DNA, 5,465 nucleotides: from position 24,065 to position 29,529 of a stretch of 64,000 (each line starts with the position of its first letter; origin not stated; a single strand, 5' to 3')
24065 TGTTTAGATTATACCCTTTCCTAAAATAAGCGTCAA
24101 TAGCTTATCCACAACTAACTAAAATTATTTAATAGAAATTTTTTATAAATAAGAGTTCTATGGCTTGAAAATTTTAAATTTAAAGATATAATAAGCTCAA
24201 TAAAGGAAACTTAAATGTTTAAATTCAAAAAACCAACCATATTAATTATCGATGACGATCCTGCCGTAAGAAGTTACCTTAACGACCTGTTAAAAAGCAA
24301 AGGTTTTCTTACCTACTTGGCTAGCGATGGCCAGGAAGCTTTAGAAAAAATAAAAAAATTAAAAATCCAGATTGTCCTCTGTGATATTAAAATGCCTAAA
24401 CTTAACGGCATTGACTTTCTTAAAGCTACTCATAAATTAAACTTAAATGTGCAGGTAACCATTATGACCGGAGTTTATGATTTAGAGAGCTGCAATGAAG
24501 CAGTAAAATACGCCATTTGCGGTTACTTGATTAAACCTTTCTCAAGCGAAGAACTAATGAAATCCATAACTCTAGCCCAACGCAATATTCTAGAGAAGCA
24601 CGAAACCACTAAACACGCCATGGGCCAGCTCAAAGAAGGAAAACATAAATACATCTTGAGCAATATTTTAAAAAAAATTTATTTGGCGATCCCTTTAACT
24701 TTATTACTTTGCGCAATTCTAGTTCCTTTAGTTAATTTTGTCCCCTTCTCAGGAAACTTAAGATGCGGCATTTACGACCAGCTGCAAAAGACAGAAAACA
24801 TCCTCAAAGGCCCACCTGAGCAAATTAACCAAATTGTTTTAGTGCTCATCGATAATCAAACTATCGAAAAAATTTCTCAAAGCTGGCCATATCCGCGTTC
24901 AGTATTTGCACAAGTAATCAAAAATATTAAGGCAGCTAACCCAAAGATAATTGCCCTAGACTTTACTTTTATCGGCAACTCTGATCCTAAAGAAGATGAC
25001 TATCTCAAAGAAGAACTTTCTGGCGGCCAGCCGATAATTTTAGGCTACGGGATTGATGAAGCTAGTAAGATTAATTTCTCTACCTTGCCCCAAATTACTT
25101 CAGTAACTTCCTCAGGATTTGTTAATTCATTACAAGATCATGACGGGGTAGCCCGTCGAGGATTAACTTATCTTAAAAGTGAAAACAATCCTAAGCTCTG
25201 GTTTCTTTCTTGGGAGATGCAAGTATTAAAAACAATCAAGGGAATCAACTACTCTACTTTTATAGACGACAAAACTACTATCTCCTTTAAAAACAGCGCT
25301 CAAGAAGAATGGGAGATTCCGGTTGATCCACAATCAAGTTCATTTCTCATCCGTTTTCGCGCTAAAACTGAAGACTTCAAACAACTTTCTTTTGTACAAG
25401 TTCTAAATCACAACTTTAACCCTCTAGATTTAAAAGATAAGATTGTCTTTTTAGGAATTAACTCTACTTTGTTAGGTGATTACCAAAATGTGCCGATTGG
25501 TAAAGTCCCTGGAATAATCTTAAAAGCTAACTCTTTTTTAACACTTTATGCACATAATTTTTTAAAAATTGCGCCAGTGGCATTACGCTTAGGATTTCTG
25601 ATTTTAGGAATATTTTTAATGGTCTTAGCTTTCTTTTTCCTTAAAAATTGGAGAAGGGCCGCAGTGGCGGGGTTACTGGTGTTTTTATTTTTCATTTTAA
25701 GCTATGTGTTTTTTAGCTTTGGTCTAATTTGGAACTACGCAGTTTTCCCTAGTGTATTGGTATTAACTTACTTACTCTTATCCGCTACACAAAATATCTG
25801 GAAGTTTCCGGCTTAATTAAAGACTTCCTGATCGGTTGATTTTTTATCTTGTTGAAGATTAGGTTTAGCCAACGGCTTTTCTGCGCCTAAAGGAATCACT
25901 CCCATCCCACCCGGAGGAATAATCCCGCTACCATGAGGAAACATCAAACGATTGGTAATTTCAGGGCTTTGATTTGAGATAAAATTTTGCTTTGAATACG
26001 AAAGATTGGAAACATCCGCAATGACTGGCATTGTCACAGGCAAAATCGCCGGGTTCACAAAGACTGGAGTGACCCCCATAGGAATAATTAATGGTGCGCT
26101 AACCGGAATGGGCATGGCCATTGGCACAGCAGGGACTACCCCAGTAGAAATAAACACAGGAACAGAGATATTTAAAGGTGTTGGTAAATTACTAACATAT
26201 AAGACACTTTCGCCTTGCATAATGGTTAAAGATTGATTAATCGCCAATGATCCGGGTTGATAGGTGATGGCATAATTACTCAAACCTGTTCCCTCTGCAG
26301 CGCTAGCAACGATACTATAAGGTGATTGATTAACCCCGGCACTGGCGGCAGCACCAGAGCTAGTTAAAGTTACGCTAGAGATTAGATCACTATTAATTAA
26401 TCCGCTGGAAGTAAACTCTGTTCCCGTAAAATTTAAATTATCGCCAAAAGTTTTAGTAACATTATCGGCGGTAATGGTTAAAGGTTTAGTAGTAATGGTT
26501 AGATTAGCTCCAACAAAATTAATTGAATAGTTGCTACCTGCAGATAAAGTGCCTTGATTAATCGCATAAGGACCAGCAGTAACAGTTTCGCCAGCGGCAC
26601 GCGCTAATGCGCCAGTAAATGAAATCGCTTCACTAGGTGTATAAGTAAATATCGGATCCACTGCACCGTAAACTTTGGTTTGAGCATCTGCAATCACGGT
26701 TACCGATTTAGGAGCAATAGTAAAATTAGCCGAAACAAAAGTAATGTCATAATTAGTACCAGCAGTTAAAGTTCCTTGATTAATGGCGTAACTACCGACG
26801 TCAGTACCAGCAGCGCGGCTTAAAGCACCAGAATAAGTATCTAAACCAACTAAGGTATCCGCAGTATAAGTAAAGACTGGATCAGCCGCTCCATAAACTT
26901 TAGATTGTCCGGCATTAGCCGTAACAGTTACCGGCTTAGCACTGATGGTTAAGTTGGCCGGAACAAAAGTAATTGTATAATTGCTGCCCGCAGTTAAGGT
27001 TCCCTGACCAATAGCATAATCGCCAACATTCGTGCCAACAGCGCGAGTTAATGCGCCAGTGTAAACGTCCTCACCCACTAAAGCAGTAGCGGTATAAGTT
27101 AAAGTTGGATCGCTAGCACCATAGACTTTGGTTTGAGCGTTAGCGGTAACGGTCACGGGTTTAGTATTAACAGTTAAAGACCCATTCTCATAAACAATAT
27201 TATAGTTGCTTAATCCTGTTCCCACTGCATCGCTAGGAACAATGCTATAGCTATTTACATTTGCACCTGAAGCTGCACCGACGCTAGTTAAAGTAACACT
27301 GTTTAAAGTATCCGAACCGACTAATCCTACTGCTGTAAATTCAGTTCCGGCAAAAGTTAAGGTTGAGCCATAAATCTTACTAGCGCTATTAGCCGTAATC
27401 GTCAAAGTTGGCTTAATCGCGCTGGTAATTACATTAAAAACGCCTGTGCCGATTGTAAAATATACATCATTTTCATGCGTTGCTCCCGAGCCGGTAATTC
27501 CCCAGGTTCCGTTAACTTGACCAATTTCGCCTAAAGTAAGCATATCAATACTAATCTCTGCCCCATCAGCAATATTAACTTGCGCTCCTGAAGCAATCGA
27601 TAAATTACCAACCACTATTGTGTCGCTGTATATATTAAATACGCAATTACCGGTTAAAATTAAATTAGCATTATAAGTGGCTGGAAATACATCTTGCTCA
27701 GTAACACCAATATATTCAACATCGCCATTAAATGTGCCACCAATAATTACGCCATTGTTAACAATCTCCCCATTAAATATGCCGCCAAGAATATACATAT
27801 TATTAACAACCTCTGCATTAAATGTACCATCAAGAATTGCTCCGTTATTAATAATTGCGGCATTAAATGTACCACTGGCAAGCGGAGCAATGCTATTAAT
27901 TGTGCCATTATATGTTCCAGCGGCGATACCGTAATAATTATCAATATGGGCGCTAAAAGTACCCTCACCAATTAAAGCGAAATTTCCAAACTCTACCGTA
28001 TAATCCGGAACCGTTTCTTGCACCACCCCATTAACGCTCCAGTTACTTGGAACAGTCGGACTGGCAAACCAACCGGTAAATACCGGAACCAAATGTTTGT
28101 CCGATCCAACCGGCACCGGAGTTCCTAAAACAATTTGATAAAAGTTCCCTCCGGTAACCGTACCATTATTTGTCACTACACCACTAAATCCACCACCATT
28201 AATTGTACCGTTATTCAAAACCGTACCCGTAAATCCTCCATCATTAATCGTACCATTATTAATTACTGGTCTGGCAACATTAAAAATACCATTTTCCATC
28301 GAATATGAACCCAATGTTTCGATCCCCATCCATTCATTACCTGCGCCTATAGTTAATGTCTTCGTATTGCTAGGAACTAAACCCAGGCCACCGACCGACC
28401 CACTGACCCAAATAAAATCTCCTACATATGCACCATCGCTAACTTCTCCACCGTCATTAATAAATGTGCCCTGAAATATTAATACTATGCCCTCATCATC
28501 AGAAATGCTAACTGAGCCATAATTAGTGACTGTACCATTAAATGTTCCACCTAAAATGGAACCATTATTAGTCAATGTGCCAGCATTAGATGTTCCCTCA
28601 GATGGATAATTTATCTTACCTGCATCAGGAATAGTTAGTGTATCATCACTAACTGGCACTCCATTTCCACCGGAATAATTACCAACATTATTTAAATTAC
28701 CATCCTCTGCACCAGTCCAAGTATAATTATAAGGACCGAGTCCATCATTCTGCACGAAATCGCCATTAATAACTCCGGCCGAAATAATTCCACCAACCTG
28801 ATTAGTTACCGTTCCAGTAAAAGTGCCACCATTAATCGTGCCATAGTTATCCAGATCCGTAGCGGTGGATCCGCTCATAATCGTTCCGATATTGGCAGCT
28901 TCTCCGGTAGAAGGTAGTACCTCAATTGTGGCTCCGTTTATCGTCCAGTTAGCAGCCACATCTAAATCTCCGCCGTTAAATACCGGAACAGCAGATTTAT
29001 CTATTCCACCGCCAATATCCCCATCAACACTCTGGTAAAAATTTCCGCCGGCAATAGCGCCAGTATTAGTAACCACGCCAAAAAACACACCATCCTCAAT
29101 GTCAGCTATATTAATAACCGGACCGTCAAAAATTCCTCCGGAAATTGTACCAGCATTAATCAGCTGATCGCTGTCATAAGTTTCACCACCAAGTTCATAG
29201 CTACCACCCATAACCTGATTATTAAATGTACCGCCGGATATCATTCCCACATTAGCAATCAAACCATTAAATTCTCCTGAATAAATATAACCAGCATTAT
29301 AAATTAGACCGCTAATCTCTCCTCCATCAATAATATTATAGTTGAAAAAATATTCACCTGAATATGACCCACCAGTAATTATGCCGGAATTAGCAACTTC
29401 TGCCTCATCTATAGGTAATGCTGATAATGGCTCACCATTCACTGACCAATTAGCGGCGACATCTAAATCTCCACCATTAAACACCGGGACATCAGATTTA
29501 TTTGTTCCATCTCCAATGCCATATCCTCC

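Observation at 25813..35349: Two-partner secretion system with a 2388-aa exoprotein built from an unfamiliar 15-residue Gly/Asn repeat lattice plus MBG repeats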

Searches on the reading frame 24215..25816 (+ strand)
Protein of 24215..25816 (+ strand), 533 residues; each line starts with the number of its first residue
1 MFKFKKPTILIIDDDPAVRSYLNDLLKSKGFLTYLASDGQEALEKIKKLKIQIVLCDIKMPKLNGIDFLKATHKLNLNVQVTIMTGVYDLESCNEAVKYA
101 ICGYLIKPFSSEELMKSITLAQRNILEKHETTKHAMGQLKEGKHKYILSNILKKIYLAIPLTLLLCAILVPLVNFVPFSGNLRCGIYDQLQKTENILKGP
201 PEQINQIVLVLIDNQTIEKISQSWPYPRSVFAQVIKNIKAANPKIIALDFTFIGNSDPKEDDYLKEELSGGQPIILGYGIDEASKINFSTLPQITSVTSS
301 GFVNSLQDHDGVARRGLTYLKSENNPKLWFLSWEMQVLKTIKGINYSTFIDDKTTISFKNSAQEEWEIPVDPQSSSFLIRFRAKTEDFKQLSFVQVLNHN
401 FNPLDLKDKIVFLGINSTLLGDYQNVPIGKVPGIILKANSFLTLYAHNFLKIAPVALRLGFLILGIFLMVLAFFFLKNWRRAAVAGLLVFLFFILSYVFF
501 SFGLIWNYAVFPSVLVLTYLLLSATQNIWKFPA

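Call 16: search_protein_families(library=pfam, proteins=[window:24215-25816:+], max_evalue=0.001)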
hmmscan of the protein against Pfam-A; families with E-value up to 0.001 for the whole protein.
window:24215-25816:+ (533 aa): 2 families
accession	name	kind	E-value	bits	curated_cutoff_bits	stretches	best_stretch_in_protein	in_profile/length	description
PF05226.16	CHASE2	-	8.6e-41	140.6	26.3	1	168-467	4-252/257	CHASE2 domain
PF00072.30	Response_reg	-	1.8e-25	89.7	30.2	1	9-118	1-110/111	Response regulator receiver domain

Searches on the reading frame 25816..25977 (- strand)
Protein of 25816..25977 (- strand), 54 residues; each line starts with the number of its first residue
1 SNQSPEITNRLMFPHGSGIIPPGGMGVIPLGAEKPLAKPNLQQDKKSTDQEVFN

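Call 87: find_homologous_proteins(query=A4, max_evalue=0.01)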
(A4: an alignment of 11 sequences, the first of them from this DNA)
Query A4 (11 sequences) (54 aa, profile of the alignment): 10 proteins with E <= 0.01 among 64 candidates.
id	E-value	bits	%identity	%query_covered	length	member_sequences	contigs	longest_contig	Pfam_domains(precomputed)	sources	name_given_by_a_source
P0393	3.3e-18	82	54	69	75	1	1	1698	-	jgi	jgi:hypothetical protein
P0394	9.3e-17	78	42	67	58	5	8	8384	-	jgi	-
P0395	8.9e-16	75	49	69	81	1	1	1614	-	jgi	jgi:hypothetical protein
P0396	2.1e-14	70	37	70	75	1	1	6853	-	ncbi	ncbi:MAG: hypothetical protein WC412_05725, partial [Candidatus Omnitrophota bacterium]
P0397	1.4e-13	68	38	72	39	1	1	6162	-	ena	-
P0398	4.2e-13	66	41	65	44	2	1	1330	-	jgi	-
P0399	5.2e-13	66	38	72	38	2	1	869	-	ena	-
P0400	1.8e-12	64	38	74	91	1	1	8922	-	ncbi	-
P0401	1.0e-11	62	43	56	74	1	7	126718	-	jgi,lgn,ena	jgi:hypothetical protein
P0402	4.5e-9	53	36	67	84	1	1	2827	-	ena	-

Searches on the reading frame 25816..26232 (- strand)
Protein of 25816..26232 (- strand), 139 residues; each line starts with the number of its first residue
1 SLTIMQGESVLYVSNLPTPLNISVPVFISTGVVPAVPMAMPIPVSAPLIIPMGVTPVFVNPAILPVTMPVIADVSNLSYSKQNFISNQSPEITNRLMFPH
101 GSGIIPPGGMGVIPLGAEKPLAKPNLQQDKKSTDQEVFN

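Call 27: search_protein_families(library=pfam, proteins=[window:25816-26232:-], max_evalue=10)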
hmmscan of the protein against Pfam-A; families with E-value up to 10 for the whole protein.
window:25816-26232:- (139 aa): 0 families

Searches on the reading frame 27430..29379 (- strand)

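Call 27: search_protein_families(library=pfam, proteins=[window:27430-29379:-], max_evalue=10)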
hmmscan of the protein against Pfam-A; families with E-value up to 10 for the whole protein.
window:27430-29379:- (650 aa): 1 family
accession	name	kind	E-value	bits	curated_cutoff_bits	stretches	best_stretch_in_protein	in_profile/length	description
PF00746.26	Gram_pos_anchor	-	0.13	12.7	20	1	154-173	8-27/43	LPXTG cell wall anchor motif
